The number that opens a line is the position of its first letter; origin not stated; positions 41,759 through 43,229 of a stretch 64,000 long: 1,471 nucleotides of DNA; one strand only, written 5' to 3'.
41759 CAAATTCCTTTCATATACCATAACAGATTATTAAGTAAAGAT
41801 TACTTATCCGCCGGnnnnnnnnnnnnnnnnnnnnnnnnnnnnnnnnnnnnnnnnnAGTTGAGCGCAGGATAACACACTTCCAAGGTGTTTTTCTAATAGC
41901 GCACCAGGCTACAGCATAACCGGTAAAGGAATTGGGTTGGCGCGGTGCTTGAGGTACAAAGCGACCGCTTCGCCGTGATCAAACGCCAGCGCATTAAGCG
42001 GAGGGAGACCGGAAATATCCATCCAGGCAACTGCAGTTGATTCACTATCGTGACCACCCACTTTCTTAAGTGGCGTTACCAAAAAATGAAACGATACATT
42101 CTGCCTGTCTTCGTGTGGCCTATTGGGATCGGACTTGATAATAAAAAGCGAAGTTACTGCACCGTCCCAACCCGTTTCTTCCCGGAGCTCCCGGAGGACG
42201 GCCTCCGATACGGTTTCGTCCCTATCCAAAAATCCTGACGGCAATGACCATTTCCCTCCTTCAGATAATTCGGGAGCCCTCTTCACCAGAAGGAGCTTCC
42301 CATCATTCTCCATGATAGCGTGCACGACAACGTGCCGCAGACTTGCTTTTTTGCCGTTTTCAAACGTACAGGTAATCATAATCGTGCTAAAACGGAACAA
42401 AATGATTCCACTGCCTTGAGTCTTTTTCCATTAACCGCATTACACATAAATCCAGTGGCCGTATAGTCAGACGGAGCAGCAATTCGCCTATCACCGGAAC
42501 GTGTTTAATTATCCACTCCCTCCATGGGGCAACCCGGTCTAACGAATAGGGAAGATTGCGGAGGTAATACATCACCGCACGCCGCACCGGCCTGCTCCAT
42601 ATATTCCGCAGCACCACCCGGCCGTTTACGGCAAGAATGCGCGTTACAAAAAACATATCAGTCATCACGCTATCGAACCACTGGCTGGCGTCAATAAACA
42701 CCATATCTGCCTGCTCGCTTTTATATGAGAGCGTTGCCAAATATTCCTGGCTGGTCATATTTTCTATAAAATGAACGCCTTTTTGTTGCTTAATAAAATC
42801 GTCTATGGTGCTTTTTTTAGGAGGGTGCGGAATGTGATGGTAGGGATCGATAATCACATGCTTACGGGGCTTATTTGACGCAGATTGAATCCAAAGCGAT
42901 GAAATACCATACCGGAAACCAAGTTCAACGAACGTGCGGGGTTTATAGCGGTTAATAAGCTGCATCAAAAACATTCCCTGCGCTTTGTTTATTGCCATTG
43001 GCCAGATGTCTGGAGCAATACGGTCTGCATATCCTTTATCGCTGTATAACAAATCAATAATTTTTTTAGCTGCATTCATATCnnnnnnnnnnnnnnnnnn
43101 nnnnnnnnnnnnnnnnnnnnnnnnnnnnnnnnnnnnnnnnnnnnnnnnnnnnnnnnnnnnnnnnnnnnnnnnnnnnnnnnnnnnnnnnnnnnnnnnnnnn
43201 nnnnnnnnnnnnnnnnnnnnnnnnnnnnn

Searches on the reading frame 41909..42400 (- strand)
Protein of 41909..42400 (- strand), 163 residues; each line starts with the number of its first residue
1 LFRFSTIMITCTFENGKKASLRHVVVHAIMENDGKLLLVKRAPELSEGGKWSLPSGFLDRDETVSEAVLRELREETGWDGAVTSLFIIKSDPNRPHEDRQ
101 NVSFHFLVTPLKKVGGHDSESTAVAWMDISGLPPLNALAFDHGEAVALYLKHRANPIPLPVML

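Call 7: search_protein_families(library=pfam, proteins=[window:41909-42400:-], max_evalue=0.001)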
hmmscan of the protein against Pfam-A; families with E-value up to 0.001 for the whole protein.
window:41909-42400:- (163 aa): 2 families
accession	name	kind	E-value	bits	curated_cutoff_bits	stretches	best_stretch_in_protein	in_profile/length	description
PF00293.34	NUDIX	-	4.2e-19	69.3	21.1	1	22-146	2-131/134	NUDIX domain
PF14815.12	NUDIX_4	-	5e-05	23.5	35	1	26-78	2-51/113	NUDIX domain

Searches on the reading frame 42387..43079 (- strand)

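Call 7: search_protein_families(library=pfam, proteins=[window:42387-43079:-], max_evalue=0.001)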
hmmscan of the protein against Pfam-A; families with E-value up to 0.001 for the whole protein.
window:42387-43079:- (230 aa): 1 family
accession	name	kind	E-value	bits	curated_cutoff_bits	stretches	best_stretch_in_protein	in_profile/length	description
PF13578.12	Methyltransf_24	-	4.7e-09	37.5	26.3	1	51-157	1-102/105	Methyltransferase domain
